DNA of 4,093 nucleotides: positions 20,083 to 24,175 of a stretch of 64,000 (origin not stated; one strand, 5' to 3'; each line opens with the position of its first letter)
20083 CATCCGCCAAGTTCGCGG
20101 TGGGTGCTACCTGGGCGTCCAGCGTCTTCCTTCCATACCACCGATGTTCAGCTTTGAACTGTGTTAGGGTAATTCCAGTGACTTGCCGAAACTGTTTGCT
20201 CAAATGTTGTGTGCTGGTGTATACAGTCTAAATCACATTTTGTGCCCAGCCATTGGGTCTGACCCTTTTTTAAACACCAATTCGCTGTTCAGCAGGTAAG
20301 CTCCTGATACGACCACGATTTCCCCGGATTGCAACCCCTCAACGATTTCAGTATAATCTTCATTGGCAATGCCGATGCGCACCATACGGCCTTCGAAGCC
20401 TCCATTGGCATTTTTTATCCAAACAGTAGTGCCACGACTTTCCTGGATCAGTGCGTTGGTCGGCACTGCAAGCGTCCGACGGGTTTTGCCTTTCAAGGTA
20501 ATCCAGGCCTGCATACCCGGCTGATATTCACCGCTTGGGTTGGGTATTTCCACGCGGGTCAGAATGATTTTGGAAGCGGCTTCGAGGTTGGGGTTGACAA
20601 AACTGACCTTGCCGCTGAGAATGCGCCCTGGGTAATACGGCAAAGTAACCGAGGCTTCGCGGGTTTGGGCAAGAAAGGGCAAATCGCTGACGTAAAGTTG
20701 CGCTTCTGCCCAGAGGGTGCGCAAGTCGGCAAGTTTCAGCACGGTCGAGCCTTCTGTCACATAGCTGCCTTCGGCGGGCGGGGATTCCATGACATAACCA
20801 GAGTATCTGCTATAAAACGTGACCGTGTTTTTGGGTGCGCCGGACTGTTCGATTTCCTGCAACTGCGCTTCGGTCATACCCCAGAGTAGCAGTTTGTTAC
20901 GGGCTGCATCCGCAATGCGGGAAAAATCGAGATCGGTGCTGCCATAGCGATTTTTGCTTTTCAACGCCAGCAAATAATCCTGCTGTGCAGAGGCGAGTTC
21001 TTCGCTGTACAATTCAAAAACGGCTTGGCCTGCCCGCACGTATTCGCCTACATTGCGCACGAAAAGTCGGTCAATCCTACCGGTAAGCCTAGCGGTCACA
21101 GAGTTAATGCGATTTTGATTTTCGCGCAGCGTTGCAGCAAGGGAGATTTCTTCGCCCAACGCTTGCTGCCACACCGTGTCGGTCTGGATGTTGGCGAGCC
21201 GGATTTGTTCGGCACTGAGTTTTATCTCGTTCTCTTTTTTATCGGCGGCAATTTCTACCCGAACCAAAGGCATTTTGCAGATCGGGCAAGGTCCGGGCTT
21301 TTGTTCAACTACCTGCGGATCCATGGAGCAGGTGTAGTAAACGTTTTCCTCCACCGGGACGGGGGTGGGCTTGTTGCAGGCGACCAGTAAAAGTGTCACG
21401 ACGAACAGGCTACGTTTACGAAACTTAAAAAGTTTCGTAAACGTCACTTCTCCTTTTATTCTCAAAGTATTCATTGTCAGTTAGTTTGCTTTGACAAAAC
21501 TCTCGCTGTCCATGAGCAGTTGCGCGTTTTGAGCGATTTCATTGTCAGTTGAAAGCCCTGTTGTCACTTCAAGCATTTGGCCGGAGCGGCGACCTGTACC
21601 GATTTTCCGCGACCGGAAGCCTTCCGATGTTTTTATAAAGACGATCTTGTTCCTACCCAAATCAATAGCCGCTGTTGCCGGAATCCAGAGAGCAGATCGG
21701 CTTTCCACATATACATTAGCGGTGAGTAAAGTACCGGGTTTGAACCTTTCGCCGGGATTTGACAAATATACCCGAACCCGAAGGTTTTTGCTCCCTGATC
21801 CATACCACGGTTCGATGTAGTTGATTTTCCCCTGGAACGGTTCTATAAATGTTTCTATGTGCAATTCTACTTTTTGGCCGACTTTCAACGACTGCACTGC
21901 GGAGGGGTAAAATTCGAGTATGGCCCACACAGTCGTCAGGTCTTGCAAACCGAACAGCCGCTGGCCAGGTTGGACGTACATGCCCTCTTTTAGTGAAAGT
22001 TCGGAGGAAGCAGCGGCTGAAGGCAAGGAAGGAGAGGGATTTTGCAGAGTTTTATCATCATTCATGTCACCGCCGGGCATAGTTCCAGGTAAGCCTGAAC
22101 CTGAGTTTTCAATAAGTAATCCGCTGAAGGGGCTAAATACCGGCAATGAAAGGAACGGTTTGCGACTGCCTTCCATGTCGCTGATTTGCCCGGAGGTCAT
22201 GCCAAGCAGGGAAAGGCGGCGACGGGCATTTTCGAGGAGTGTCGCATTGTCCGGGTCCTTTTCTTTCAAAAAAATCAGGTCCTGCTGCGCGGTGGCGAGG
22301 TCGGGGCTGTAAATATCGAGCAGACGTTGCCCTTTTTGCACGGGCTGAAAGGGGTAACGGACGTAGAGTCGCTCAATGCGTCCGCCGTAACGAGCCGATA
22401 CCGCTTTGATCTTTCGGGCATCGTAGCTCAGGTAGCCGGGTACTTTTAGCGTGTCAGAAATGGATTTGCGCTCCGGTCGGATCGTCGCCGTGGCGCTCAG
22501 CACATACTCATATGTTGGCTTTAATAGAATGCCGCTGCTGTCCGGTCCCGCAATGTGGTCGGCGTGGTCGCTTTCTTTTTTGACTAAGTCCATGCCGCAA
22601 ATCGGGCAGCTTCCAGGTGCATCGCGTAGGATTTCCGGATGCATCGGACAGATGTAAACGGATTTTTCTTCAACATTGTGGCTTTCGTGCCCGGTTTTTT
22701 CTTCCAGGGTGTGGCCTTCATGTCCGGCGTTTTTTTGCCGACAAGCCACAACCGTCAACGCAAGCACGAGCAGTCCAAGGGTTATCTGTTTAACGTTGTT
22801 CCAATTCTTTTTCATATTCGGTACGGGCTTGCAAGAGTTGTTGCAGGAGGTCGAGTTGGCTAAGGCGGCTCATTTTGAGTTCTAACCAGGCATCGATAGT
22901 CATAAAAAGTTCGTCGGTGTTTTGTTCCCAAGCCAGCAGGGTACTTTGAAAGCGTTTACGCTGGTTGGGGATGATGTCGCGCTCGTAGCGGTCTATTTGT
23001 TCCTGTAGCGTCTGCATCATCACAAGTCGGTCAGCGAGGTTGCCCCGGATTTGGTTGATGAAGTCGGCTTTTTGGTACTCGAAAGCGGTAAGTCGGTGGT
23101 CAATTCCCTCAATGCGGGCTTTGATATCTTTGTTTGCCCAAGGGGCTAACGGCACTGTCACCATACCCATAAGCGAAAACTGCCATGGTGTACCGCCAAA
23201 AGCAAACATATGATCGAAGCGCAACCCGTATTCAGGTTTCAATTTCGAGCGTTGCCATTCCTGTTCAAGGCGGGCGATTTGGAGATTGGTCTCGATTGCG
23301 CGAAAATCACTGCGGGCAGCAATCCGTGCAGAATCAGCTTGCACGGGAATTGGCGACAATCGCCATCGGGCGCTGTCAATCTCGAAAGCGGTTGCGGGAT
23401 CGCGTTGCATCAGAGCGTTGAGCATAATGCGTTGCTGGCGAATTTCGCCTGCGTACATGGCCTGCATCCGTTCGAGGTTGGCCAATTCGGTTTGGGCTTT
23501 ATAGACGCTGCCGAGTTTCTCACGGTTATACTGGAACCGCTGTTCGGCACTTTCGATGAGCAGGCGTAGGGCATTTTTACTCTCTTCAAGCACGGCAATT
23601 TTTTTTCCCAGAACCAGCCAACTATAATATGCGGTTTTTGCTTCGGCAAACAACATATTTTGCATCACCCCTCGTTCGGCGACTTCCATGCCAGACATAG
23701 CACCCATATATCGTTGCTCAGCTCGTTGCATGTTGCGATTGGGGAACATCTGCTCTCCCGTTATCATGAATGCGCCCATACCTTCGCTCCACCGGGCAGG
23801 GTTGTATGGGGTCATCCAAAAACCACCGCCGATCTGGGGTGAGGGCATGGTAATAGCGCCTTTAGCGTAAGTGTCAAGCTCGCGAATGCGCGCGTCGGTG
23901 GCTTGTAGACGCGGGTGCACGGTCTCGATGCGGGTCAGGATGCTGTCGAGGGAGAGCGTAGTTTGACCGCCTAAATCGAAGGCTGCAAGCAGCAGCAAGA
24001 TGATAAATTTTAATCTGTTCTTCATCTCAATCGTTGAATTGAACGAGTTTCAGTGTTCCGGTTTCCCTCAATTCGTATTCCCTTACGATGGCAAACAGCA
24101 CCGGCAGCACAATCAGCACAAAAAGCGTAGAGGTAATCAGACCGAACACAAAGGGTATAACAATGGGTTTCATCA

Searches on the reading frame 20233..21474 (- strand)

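Call 51: search_protein_families(library=pfam, proteins=[window:20233-21474:-], max_evalue=0.001)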
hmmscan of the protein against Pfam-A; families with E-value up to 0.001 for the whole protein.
window:20233-21474:- (413 aa): 4 families
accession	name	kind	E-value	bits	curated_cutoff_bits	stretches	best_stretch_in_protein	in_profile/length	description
PF16576.10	HlyD_D23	-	1.1e-58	198.5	30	1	106-323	2-214/214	Barrel-sandwich domain of CusB or HlyD membrane-fusion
PF13437.12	HlyD_3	-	5e-15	56.6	22.2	1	220-317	2-103/106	HlyD family secretion protein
PF19335.5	HMBD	-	8.3e-09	35.7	23.6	1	46-71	1-26/28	Heavy metal binding domain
PF16572.11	HlyD_D4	-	0.00035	20.8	26.4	1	154-212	3-53/55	Long alpha hairpin domain of cation efflux system protein, CusB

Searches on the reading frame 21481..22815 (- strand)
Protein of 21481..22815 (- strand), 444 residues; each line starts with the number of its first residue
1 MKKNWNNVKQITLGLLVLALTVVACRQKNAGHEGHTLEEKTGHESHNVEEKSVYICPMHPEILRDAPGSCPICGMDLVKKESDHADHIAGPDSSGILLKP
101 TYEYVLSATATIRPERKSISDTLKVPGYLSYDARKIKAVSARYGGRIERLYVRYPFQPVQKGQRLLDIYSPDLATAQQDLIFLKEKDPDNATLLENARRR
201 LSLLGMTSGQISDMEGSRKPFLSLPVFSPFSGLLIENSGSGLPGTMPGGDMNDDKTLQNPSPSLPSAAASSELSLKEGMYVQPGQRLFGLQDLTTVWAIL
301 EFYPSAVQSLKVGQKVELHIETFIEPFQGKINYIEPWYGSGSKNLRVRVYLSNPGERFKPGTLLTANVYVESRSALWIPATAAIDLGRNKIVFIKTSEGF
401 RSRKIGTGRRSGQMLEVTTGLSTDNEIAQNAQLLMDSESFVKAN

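Call 51: search_protein_families(library=pfam, proteins=[window:21481-22815:-], max_evalue=0.001)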
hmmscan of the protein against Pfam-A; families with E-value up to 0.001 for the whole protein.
window:21481-22815:- (444 aa): 4 families
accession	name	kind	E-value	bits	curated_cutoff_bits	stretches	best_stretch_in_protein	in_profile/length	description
PF16576.10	HlyD_D23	-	3e-51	174.2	30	2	119-236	2-121/214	Barrel-sandwich domain of CusB or HlyD membrane-fusion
PF19335.5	HMBD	-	1.6e-15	57.2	23.6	1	53-80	1-28/28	Heavy metal binding domain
PF13437.12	HlyD_3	-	7.1e-12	46.5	22.2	1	272-361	12-106/106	HlyD family secretion protein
PF16572.11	HlyD_D4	-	8.6e-09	35.6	26.4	1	165-219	1-54/55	Long alpha hairpin domain of cation efflux system protein, CusB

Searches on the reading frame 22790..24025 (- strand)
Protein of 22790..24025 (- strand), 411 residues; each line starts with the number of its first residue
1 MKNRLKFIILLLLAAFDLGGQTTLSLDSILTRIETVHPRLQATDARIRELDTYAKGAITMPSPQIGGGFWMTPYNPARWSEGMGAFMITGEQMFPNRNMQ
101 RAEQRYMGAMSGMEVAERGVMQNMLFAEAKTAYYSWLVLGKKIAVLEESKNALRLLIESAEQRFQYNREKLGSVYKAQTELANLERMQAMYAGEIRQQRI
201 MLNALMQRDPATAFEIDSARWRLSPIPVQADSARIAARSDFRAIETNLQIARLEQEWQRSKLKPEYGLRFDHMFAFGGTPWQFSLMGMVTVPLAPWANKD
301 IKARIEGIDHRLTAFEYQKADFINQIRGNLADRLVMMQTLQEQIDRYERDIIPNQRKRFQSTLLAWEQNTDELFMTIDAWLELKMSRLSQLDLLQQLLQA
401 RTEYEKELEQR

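Call 51: search_protein_families(library=pfam, proteins=[window:22790-24025:-], max_evalue=0.001)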
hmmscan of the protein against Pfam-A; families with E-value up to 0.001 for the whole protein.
window:22790-24025:- (411 aa): 1 family
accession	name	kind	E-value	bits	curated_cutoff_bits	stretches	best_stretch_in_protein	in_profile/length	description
PF02321.23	OEP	-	4.8e-22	79.1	22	2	29-206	4-186/187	Outer membrane efflux protein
